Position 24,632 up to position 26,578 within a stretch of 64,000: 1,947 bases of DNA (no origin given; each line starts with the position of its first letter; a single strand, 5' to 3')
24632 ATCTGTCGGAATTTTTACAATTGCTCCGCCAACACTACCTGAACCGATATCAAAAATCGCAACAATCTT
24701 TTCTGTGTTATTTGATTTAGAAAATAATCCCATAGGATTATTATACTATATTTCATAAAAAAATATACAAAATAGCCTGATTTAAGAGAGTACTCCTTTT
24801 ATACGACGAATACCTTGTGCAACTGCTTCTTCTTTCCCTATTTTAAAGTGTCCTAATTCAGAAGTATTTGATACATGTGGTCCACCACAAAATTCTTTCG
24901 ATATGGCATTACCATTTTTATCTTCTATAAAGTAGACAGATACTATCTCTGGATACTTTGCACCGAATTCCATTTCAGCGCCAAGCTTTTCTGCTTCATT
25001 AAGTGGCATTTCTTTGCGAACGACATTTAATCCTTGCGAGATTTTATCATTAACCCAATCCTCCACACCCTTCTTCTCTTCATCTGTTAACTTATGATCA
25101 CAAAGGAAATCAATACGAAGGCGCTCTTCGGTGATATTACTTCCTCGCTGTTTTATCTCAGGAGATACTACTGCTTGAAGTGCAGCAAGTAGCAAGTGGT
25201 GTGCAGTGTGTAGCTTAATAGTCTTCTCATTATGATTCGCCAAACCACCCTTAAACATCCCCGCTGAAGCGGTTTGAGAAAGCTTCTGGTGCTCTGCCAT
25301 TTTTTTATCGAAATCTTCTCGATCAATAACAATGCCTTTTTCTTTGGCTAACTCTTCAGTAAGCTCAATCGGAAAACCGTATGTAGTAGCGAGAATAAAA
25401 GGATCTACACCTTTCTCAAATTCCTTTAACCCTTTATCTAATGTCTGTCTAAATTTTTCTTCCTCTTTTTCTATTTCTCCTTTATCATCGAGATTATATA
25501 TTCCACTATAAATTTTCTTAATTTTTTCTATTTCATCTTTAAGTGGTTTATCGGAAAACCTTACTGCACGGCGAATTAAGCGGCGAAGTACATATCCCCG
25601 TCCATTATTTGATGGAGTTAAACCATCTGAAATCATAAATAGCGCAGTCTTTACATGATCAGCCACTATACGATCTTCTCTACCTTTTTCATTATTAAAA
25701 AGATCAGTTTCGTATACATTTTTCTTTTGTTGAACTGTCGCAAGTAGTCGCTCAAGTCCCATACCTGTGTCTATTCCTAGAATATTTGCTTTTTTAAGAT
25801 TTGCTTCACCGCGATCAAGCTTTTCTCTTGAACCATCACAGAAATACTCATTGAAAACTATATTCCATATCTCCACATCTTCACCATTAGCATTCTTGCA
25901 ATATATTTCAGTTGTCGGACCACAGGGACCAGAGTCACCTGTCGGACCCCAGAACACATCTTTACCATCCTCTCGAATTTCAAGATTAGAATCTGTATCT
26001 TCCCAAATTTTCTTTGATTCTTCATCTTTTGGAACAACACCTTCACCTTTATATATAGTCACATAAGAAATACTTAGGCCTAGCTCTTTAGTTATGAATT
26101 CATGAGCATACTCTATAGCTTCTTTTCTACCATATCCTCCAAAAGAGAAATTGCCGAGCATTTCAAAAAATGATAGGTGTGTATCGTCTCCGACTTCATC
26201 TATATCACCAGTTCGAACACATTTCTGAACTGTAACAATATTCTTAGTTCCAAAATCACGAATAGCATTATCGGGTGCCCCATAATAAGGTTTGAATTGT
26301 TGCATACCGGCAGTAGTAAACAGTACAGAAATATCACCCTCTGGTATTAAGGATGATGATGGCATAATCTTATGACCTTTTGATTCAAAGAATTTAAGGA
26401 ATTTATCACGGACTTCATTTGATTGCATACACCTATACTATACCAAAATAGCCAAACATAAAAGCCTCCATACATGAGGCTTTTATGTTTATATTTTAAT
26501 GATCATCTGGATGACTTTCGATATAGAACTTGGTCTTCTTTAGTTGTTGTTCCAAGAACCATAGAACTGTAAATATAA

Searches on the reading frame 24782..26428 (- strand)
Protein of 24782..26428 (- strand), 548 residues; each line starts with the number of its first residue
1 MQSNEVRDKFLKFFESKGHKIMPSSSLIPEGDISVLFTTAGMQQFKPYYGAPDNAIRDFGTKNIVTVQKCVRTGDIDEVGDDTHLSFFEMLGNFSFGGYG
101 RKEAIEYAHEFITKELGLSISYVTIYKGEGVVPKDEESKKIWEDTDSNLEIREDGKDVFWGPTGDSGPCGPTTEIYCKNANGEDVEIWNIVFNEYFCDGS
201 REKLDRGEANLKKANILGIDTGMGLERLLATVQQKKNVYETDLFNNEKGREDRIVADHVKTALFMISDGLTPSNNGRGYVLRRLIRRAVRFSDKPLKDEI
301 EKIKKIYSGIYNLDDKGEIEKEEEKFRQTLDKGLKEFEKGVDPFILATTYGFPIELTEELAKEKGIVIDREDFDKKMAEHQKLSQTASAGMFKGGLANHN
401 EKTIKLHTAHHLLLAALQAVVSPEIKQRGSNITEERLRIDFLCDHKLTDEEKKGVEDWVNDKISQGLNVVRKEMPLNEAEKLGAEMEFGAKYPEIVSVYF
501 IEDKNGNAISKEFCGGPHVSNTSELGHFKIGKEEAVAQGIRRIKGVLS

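Call 7: search_protein_families(library=pfam, proteins=[window:24782-26428:-], max_evalue=0.00001)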
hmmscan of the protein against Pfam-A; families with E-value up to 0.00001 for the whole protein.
window:24782-26428:- (548 aa): 2 families
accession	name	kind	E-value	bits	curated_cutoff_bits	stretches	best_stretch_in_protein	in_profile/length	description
PF01411.24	tRNA-synt_2c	-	1.7e-91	307.9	30.3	1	5-392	1-436/552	tRNA synthetases class II (A)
PF07973.19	tRNA_SAD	-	2.8e-16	59.7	24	1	496-543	1-43/44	Threonyl and Alanyl tRNA synthetase second additional domain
